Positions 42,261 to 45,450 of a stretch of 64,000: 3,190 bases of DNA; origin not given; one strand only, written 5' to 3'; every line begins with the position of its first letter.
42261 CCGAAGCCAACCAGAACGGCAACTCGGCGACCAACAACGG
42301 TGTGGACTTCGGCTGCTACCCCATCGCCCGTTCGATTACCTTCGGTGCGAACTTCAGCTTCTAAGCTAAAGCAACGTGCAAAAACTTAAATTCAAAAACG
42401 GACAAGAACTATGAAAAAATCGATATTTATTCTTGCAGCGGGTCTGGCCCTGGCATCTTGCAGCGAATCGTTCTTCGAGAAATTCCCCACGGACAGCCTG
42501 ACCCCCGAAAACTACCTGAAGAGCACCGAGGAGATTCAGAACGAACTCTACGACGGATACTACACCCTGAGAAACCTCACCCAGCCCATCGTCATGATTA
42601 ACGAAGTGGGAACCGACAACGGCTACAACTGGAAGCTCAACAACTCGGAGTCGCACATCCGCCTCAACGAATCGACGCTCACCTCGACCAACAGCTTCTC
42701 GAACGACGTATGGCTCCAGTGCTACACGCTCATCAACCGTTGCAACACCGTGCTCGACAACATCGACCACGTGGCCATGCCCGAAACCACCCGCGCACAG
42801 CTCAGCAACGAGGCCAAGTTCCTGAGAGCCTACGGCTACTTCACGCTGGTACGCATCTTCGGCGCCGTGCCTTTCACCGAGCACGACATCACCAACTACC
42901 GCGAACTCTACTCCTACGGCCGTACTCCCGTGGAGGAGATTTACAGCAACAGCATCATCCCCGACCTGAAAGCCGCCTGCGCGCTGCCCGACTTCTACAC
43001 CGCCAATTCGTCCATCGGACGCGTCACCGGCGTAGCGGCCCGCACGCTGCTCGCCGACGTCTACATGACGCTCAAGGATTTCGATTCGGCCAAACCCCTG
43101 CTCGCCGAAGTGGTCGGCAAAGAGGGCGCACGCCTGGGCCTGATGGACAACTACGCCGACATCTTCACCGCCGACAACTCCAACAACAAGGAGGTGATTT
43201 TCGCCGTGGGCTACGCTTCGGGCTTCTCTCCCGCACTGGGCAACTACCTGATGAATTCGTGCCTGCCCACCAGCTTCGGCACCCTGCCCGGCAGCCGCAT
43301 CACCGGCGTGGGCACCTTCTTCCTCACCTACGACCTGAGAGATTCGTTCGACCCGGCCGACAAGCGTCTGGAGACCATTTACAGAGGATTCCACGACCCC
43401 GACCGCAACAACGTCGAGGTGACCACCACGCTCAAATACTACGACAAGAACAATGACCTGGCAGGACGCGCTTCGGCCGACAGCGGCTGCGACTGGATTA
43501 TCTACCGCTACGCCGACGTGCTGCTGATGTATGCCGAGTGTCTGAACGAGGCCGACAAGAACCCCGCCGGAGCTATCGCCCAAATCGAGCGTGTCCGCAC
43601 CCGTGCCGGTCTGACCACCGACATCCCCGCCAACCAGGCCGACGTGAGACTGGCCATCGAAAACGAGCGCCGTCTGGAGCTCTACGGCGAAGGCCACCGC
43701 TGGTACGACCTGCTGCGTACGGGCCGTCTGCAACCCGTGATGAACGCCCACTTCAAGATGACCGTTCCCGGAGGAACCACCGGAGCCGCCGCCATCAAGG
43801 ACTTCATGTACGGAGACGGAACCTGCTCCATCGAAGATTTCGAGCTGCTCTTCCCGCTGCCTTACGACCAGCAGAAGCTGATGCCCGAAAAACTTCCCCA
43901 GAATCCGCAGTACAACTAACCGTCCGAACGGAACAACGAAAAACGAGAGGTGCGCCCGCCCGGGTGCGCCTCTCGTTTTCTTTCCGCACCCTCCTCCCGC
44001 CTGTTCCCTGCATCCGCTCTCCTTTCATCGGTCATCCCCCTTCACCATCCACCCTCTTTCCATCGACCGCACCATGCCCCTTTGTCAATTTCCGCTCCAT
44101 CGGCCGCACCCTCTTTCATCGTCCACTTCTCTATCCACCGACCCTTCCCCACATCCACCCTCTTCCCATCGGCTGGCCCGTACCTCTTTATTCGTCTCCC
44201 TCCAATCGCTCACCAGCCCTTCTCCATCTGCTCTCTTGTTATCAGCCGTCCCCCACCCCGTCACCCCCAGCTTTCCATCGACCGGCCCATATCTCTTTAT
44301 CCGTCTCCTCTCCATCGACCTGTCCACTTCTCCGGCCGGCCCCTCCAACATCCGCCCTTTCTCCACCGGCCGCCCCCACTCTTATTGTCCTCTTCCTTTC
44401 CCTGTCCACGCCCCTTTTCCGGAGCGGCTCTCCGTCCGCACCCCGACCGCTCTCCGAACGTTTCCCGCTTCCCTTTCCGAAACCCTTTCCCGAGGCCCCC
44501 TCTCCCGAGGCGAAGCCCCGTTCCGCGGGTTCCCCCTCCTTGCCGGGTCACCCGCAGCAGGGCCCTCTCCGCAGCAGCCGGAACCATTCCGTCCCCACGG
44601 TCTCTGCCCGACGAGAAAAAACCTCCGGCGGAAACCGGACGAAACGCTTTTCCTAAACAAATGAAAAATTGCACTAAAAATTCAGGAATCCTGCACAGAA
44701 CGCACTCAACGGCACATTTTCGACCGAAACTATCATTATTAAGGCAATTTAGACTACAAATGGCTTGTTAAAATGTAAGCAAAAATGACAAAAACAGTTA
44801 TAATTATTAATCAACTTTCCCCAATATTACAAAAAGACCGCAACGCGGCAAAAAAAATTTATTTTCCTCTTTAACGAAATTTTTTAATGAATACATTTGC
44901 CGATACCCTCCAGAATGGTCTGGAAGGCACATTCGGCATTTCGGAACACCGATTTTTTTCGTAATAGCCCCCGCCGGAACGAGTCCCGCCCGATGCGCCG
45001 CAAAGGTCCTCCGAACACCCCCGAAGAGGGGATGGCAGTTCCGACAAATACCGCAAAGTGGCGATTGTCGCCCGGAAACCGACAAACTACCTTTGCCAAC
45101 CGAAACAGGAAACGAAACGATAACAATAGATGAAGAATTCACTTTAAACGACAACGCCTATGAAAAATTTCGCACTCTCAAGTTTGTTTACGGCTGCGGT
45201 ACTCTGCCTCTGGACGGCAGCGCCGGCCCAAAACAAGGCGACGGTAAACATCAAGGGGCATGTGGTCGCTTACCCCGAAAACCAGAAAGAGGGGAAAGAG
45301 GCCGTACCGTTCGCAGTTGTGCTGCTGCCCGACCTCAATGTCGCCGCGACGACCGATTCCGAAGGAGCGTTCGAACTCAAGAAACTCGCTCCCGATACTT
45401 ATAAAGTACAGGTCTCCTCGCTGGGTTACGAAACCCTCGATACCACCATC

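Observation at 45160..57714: Six-gene outer-membrane locus: TonB-dependent receptor, LTD-like lipoprotein, beta-barrel, then three tandem gingipain-fold/HEAT proteins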

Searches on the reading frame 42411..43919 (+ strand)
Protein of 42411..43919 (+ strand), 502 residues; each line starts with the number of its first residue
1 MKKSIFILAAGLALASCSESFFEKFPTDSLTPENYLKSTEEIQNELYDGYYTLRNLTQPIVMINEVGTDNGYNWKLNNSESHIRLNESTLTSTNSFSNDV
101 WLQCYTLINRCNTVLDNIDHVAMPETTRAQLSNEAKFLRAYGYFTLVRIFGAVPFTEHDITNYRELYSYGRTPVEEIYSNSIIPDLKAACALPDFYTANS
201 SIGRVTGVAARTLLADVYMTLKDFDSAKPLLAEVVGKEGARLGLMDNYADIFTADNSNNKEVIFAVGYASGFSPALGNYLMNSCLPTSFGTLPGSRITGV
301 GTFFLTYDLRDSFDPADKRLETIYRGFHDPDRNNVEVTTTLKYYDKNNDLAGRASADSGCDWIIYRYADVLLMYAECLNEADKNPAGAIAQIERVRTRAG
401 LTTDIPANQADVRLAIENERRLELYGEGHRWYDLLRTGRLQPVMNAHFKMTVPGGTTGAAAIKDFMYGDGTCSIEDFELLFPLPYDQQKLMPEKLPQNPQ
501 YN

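Call 29: search_protein_families(library=pfam, proteins=[window:42411-43919:+], max_evalue=0.001)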
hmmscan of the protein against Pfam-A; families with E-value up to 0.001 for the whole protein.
window:42411-43919:+ (502 aa): 4 families
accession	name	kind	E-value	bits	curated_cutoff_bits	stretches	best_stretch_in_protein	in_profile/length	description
PF07980.17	SusD_RagB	-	6.3e-34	118.4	23.1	1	339-501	134-297/297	SusD family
PF14322.12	SusD-like_3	-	3e-21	77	27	1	32-219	12-191/191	Starch-binding associating with outer membrane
PF12771.13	SusD-like_2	-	0.00024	20.5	27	1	87-191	47-148/415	Starch-binding associating with outer membrane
PF14559.12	TPR_19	-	0.00036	21.2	25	0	209-235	26-52/68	Tetratricopeptide repeat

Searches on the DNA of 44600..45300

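Call 7: search_rna_families(source=window, start=44600, end=45300, threshold=evalue, max_evalue=1)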
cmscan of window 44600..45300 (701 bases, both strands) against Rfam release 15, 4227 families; matches with E-value up to 1: 0.
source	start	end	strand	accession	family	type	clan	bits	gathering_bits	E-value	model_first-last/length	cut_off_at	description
